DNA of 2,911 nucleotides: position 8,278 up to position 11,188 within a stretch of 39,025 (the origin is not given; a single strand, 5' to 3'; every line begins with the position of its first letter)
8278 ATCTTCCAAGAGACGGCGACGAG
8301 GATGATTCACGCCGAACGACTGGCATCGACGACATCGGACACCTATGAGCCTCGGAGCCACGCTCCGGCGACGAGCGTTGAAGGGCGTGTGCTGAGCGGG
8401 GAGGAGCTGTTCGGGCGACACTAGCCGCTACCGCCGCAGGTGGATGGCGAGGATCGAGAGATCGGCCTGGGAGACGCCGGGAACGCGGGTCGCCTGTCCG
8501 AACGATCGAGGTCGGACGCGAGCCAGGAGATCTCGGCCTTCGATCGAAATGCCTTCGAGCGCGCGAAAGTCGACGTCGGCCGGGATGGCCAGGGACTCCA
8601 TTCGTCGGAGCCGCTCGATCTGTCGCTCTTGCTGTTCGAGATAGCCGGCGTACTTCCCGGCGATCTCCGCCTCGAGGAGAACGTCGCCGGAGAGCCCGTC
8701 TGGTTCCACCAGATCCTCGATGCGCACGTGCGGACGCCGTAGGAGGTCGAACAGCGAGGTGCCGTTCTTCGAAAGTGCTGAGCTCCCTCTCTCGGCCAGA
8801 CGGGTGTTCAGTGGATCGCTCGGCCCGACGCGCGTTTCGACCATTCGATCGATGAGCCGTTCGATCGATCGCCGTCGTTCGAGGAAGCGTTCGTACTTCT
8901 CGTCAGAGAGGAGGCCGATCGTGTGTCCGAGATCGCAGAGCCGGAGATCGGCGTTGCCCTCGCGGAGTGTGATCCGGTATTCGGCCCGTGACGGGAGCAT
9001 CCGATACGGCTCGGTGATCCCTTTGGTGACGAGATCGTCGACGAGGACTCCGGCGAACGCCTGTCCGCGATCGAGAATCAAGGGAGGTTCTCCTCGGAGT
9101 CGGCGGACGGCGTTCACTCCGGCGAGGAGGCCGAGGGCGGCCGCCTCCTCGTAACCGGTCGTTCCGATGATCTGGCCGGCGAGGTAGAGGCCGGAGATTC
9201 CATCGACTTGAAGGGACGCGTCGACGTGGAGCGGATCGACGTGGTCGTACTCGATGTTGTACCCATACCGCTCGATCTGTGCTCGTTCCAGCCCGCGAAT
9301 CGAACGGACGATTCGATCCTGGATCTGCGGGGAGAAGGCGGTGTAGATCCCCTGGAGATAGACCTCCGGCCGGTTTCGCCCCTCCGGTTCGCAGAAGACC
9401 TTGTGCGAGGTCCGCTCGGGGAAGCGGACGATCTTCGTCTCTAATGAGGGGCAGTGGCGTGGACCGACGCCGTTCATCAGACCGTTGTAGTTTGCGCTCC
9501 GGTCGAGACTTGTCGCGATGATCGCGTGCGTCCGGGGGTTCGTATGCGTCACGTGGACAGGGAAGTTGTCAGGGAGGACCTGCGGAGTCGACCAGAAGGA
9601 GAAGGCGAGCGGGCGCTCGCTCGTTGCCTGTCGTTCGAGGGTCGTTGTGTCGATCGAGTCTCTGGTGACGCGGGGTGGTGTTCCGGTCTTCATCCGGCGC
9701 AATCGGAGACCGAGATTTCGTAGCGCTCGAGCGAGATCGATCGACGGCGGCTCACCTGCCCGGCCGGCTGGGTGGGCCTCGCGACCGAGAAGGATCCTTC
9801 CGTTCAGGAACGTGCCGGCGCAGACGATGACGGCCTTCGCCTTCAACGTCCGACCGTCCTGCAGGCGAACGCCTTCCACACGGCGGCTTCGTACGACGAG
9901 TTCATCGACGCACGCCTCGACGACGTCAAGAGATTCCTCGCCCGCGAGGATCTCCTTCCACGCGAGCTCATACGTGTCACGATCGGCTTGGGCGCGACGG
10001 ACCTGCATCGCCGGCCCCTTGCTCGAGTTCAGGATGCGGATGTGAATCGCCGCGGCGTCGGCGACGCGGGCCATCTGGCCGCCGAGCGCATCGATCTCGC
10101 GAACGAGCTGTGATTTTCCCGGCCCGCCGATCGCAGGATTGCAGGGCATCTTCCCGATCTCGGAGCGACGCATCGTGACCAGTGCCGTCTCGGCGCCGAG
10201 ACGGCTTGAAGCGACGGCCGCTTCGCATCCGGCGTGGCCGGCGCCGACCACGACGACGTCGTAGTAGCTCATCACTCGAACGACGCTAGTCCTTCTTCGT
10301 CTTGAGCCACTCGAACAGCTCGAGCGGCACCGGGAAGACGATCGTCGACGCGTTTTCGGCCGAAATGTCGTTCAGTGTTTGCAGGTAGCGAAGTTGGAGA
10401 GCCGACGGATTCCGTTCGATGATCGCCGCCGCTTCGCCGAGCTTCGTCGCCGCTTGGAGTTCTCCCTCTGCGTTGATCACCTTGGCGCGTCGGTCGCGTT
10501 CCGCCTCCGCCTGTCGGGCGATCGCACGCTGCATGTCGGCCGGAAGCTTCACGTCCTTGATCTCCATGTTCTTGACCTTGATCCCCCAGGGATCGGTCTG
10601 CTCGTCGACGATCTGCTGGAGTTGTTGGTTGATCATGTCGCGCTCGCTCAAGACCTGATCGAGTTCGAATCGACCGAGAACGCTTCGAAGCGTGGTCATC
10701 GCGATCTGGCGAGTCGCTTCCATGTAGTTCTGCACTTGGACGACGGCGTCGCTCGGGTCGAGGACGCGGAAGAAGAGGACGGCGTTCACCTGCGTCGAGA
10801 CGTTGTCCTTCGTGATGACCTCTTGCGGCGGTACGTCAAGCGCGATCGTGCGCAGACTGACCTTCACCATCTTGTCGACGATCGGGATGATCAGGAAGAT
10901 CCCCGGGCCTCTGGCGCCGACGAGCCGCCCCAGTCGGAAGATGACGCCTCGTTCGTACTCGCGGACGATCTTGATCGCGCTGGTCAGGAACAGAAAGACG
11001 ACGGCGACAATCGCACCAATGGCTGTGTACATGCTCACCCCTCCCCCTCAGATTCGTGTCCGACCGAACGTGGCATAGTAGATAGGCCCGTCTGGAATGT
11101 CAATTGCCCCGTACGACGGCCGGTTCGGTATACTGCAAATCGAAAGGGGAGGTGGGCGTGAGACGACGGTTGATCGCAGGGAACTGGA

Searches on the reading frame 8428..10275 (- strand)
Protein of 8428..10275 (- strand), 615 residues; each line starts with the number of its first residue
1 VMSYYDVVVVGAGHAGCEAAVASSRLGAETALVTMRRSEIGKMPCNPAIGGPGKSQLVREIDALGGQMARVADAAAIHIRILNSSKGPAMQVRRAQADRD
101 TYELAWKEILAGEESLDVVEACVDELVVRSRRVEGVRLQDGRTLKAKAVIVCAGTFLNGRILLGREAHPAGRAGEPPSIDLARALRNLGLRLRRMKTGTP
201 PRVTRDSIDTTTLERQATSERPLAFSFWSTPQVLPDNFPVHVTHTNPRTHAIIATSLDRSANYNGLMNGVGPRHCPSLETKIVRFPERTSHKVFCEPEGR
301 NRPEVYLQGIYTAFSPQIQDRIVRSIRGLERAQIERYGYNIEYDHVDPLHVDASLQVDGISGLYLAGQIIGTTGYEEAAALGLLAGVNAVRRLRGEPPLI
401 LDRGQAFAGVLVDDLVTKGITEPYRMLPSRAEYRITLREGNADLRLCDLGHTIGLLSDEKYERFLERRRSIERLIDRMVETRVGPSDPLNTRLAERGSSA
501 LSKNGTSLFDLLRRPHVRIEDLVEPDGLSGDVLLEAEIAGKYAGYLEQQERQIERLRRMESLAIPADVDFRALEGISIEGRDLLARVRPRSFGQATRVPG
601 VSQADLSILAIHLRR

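Call 11: search_protein_families(library=pfam, proteins=[window:8428-10275:-])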
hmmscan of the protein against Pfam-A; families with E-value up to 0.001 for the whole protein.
window:8428-10275:- (615 aa): 7 families
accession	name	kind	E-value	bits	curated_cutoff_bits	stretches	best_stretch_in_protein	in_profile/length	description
PF01134.28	GIDA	-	1.4e-142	475.8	22.1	1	6-396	1-390/391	Glucose inhibited division protein A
PF13932.14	SAM_GIDA_C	-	2.6e-19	69.2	27.1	1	554-609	1-56/57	tRNA modifying enzyme MnmG/GidA C-terminal helical bundle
PF21680.2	GIDA_C_1st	-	4.4e-19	69.5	24.7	1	458-550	1-96/96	tRNA modifying enzyme MnmG/GidA C-terminal helical domain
PF12831.13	FAD_oxidored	-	1.3e-07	31.8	27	1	6-154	1-145/416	FAD dependent oxidoreductase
PF07992.20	Pyr_redox_2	-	2.7e-06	27.5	26.1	1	5-154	1-108/291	Pyridine nucleotide-disulphide oxidoreductase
PF00070.33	Pyr_redox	-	0.00032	21.6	22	0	7-37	2-32/82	Pyridine nucleotide-disulphide oxidoreductase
PF00890.30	FAD_binding_2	-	0.00078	19.2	20.4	0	6-34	1-29/414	FAD binding domain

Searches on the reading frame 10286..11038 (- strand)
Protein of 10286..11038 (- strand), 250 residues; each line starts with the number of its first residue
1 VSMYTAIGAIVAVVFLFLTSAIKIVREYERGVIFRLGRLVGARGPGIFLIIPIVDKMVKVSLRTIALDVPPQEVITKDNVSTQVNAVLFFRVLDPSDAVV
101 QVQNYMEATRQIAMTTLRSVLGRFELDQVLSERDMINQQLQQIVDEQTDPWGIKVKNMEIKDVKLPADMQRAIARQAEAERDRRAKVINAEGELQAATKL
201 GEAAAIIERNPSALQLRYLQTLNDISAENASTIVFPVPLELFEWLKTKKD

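Call 11: search_protein_families(library=pfam, proteins=[window:10286-11038:-])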
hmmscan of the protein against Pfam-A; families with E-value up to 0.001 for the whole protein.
window:10286-11038:- (250 aa): 2 families
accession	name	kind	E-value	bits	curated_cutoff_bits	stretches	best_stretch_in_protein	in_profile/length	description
PF01145.31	Band_7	-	2.1e-41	142.3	23.6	1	23-193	1-175/176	SPFH domain / Band 7 family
PF13421.11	Band_7_1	-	2.1e-05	24.7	24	1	95-178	123-208/211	SPFH domain-Band 7 family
